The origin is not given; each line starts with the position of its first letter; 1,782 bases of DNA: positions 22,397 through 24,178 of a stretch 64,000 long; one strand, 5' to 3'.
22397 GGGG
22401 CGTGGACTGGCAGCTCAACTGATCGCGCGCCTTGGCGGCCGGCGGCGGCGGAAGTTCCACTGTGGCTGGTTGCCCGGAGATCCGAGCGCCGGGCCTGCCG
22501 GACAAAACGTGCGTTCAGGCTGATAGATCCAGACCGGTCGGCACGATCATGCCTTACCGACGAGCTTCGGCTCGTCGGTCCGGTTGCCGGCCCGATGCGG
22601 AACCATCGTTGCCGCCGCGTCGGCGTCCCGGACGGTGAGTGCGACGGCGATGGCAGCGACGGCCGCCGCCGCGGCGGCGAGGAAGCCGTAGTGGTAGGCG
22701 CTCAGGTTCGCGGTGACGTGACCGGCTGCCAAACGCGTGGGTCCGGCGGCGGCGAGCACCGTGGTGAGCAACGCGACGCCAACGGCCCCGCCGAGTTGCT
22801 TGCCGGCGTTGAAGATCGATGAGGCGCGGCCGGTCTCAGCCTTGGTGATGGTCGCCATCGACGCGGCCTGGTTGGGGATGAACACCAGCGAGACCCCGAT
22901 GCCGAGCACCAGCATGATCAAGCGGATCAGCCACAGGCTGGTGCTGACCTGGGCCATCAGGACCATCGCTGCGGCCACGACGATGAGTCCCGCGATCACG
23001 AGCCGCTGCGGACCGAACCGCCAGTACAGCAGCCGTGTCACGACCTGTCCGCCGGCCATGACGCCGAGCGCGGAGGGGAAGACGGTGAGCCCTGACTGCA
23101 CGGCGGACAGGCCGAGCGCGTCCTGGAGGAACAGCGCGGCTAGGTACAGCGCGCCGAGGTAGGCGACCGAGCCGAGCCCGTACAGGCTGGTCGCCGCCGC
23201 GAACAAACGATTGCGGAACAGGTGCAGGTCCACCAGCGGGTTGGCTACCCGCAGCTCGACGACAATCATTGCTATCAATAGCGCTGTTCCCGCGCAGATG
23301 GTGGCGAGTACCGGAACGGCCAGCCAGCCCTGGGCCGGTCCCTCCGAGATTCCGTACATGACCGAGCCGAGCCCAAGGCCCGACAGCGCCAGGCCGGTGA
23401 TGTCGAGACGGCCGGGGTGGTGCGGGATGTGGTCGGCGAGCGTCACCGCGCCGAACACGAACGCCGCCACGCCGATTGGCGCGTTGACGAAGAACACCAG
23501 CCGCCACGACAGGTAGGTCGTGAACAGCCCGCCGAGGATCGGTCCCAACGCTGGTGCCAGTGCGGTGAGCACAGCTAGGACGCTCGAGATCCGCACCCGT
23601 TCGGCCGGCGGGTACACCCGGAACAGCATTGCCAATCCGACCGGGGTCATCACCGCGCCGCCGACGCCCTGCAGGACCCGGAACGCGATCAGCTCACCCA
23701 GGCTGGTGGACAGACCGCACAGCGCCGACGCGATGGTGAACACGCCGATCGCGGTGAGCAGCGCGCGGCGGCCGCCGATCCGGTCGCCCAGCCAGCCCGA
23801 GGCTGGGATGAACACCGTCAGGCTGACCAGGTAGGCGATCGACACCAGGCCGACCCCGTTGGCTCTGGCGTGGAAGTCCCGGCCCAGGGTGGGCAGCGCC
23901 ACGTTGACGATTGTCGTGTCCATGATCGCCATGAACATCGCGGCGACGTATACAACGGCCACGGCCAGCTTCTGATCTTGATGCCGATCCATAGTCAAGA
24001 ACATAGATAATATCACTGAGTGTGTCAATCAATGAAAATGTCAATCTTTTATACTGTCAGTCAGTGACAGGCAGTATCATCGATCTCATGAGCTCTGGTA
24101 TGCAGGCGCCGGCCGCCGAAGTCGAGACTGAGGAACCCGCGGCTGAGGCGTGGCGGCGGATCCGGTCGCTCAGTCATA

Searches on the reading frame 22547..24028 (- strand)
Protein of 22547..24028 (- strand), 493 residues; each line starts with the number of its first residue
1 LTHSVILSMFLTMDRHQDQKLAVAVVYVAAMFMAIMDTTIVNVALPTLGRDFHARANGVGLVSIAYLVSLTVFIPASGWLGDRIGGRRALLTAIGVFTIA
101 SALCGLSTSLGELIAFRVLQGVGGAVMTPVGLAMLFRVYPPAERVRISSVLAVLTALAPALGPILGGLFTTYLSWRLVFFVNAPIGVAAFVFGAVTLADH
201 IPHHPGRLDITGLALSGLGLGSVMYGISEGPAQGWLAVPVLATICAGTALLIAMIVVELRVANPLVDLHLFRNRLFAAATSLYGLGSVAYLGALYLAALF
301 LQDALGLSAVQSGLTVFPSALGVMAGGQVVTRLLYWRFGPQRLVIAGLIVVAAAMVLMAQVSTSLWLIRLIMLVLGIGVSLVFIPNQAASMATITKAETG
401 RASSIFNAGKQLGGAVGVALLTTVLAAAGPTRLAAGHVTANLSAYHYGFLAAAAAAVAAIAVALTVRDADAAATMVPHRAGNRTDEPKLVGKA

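Call 44: search_protein_families(library=pfam, proteins=[window:22547-24028:-], max_evalue=0.01)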
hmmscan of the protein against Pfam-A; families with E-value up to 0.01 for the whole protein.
window:22547-24028:- (493 aa): 2 families
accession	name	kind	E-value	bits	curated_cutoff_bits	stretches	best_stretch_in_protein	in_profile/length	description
PF07690.21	MFS_1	-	1.3e-61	208.9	33.4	2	29-417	3-346/347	Major Facilitator Superfamily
PF03137.26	OATP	-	5.6e-06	25.4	25.8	1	25-102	4-79/545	Organic Anion Transporter Polypeptide (OATP) family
